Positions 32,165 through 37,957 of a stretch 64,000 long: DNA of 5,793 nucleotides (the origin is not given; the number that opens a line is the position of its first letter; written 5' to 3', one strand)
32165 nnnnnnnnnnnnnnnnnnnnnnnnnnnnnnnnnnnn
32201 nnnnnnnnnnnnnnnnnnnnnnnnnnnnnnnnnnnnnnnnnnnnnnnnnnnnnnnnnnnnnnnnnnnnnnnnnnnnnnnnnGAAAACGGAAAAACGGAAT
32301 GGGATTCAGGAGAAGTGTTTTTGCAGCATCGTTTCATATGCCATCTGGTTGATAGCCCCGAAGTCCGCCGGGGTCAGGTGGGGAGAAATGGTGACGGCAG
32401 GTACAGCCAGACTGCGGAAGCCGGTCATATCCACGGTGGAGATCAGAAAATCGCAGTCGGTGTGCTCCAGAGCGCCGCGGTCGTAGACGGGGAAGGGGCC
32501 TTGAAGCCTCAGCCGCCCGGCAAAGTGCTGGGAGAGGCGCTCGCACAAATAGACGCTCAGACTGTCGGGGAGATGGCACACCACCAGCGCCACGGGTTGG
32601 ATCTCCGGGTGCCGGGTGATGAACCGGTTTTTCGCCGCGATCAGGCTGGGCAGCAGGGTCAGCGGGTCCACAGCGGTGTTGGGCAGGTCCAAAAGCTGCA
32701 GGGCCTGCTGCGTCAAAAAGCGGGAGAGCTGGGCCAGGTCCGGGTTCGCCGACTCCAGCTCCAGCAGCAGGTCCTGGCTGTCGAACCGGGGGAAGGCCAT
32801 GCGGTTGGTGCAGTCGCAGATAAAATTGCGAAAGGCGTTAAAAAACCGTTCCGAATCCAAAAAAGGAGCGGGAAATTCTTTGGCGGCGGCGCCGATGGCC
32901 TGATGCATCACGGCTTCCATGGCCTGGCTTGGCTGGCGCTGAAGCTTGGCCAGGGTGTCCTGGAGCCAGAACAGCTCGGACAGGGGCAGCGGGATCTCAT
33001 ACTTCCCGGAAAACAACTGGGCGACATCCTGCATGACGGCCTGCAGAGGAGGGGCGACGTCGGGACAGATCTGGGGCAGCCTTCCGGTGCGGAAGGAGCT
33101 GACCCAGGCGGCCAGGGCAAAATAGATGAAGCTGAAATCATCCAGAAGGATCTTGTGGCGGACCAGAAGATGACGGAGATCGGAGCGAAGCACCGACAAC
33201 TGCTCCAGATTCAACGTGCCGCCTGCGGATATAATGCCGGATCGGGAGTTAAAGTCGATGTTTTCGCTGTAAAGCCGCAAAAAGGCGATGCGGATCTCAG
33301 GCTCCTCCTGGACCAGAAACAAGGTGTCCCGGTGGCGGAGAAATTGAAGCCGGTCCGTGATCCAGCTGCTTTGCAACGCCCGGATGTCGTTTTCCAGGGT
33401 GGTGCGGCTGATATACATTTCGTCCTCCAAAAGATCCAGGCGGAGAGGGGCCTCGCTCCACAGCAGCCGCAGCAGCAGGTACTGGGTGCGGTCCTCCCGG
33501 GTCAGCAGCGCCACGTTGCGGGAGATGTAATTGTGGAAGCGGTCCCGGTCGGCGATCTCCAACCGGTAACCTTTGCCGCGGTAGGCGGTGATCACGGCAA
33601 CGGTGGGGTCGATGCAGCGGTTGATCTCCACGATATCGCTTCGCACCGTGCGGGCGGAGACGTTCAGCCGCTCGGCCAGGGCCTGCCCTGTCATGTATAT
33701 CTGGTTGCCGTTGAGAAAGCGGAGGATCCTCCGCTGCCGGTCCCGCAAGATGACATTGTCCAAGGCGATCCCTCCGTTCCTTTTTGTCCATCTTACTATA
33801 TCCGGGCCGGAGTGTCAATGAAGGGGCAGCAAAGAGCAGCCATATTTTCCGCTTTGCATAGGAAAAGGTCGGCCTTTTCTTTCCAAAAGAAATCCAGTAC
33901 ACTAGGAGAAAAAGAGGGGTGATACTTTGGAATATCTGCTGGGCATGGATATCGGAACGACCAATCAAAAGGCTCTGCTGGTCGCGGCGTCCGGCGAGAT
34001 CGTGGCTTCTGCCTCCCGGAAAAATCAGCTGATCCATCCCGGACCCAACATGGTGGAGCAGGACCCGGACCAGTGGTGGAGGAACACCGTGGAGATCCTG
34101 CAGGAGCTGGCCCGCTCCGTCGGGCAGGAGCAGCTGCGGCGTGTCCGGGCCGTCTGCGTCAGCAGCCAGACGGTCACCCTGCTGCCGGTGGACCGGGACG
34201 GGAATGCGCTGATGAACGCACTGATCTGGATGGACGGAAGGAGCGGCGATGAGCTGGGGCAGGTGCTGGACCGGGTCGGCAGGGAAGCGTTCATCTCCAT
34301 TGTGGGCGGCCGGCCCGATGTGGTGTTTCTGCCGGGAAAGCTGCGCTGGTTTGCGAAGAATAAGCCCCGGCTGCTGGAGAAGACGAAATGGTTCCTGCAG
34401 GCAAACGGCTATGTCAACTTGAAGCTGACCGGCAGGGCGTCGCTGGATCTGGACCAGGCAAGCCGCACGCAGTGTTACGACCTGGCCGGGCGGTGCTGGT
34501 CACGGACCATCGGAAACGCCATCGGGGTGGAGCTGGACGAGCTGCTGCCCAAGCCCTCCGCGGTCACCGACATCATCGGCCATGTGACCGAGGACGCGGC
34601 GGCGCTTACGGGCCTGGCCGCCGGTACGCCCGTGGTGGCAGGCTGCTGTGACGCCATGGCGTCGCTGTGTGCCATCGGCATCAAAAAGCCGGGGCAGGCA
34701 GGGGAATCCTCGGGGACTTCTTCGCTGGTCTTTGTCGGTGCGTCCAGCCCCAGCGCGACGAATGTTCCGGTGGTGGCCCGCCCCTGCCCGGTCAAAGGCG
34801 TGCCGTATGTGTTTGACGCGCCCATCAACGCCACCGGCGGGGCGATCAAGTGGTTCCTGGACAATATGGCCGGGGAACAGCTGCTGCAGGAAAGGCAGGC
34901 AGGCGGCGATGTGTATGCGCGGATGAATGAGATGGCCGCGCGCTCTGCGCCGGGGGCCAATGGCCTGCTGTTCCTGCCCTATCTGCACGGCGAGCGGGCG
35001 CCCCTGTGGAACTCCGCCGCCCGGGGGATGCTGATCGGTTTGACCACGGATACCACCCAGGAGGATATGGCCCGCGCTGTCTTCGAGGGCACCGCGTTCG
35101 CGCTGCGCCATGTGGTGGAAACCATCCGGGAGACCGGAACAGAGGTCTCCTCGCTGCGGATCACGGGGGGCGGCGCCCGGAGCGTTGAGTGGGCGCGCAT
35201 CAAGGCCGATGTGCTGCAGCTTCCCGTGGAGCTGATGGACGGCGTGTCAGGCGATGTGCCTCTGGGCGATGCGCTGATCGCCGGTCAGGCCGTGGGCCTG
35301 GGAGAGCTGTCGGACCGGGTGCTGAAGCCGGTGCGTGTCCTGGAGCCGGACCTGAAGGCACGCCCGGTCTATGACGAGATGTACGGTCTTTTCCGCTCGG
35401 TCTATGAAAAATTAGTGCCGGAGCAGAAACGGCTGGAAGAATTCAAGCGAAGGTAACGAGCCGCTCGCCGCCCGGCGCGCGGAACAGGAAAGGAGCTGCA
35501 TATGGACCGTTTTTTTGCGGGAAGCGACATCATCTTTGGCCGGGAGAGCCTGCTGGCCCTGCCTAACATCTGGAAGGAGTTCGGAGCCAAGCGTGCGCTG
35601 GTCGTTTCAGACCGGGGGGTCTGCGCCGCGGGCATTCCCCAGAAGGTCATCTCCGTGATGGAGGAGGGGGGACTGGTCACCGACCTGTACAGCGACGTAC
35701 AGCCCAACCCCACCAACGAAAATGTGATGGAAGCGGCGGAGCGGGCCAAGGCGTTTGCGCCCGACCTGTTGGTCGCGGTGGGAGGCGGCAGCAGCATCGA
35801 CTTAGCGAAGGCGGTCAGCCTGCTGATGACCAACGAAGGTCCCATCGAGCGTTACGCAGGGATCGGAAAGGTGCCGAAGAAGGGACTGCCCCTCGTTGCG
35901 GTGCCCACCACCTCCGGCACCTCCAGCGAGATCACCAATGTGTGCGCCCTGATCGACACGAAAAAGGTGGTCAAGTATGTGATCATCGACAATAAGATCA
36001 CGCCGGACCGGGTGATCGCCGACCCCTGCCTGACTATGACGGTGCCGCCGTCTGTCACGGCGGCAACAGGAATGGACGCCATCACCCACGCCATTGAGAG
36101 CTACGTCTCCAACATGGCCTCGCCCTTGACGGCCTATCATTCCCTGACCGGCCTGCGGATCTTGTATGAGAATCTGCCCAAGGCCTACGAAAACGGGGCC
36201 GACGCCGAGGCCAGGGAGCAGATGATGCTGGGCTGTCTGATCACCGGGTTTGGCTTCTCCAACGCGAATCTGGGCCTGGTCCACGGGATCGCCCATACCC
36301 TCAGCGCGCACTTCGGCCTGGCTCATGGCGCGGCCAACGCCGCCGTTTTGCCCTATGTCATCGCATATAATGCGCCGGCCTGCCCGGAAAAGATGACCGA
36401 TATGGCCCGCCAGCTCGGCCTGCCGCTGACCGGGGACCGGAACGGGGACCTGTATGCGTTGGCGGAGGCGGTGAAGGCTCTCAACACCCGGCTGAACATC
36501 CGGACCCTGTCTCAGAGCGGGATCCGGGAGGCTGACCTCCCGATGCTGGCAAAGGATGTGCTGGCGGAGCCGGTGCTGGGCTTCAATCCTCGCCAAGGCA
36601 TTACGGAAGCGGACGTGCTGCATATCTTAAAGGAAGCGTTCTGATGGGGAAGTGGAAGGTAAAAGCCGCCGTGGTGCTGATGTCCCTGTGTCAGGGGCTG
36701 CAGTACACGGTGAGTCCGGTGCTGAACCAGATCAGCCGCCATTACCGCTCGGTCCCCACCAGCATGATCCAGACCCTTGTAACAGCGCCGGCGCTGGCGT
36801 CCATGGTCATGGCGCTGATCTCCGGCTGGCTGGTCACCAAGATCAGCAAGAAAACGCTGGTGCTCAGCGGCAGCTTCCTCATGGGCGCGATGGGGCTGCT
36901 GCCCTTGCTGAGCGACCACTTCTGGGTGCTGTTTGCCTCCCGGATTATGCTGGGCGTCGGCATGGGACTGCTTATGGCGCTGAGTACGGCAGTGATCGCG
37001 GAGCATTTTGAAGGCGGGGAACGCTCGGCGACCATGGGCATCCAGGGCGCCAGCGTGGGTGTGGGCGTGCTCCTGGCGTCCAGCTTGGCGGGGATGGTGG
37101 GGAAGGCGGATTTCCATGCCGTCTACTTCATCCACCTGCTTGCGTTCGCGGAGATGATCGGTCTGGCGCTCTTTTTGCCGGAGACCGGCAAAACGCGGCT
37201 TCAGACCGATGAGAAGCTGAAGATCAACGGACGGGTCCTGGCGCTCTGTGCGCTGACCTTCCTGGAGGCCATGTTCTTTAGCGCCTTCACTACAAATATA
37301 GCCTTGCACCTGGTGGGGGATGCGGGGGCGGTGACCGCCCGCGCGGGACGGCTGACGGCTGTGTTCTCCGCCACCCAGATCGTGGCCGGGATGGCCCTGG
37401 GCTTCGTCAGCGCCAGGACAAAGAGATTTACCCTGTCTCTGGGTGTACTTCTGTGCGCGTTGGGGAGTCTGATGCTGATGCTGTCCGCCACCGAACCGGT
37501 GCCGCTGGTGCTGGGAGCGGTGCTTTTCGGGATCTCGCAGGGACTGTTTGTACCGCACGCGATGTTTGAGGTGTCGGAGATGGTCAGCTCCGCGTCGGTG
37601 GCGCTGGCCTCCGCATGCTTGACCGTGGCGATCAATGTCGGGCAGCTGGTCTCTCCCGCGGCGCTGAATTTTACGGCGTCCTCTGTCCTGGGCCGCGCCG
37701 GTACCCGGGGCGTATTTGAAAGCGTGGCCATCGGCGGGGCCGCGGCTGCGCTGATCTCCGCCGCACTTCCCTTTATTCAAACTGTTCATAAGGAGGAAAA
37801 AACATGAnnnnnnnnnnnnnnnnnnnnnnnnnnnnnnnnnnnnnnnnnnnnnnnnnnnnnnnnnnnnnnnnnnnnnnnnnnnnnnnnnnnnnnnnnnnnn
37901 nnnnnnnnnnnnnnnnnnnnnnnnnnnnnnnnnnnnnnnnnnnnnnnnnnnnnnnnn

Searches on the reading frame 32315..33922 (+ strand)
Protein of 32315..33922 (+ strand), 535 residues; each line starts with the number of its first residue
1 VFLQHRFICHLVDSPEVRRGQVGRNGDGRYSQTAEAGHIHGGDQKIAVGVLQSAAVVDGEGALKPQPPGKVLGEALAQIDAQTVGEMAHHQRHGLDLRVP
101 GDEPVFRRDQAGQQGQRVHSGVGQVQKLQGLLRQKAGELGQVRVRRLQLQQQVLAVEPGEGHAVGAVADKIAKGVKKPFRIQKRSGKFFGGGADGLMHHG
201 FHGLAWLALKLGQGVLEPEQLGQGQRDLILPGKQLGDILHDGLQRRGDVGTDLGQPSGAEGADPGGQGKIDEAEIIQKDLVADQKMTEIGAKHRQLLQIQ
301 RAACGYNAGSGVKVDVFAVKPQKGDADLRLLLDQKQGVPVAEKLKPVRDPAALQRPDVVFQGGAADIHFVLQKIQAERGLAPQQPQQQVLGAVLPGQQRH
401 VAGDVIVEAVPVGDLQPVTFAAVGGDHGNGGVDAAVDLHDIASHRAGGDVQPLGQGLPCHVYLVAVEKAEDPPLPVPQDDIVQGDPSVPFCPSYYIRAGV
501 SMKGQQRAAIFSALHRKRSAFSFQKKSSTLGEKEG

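Call 26: search_protein_families(library=pfam, proteins=[window:32315-33922:+], max_evalue=0.001)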
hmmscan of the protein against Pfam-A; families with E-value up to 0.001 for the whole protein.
window:32315-33922:+ (535 aa): 1 family
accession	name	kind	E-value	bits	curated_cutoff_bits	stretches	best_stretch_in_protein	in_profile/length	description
PF21973.2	DUF6925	-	1.7e-06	28.1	27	1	284-418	96-228/300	Family of unknown function (DUF6925)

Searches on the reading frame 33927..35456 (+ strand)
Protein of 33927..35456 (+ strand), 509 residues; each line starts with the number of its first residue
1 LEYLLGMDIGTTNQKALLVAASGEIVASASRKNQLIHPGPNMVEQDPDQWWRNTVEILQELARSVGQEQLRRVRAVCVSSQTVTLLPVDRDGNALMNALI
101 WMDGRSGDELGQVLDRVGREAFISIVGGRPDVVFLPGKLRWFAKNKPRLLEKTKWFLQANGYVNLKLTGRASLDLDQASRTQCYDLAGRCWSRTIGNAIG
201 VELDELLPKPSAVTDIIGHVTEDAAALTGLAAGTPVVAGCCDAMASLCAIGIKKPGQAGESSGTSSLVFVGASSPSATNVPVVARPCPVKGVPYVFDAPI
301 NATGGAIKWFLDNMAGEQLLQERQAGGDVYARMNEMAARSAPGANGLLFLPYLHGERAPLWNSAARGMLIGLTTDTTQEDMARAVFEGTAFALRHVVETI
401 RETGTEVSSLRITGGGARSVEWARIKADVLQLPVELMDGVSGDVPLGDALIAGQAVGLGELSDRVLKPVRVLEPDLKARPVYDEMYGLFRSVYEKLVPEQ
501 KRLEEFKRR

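Call 26: search_protein_families(library=pfam, proteins=[window:33927-35456:+], max_evalue=0.001)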
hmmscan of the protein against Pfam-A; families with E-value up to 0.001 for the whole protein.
window:33927-35456:+ (509 aa): 2 families
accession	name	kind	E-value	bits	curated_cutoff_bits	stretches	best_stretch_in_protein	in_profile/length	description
PF00370.27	FGGY_N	-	1.8e-46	159.2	28.8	1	3-247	1-243/245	FGGY family of carbohydrate kinases, N-terminal domain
PF02782.22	FGGY_C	-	5.6e-39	134.4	27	1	261-455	4-197/198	FGGY family of carbohydrate kinases, C-terminal domain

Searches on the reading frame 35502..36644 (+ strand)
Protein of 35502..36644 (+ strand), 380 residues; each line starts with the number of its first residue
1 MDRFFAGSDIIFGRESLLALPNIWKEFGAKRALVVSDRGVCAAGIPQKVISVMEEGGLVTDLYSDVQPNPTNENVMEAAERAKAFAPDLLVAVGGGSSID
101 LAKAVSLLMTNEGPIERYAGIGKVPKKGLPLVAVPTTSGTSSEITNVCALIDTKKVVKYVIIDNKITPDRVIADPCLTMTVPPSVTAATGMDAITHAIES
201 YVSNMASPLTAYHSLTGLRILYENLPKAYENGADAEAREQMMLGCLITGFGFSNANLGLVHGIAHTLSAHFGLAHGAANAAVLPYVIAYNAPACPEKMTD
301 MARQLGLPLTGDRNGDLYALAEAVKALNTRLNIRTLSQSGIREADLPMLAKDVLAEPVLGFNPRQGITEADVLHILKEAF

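Call 56: search_protein_families(library=pfam, proteins=[window:35502-36644:+], max_evalue=0.00001)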
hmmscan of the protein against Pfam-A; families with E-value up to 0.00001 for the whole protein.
window:35502-36644:+ (380 aa): 3 families
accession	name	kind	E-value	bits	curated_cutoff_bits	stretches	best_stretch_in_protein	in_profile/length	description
PF25137.1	ADH_Fe_C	-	2.6e-53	181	27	1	186-380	1-194/194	Fe-containing alcohol dehydrogenase family, C-terminal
PF00465.25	Fe-ADH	-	3.7e-47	160.5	31.3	1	9-175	3-168/168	Iron-containing alcohol dehydrogenase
PF13685.12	Fe-ADH_2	-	7e-10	39.5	28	1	14-107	4-95/149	Iron-containing alcohol dehydrogenase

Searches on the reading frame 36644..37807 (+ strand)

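Call 56: search_protein_families(library=pfam, proteins=[window:36644-37807:+], max_evalue=0.00001)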
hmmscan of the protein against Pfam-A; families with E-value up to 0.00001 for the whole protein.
window:36644-37807:+ (387 aa): 2 families
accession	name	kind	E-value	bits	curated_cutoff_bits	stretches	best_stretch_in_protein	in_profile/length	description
PF07690.21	MFS_1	-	8.8e-38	130.5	33.4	2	14-186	5-181/347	Major Facilitator Superfamily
PF00083.30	Sugar_tr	-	1.2e-11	44.7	22.3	1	35-181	43-194/452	Sugar (and other) transporter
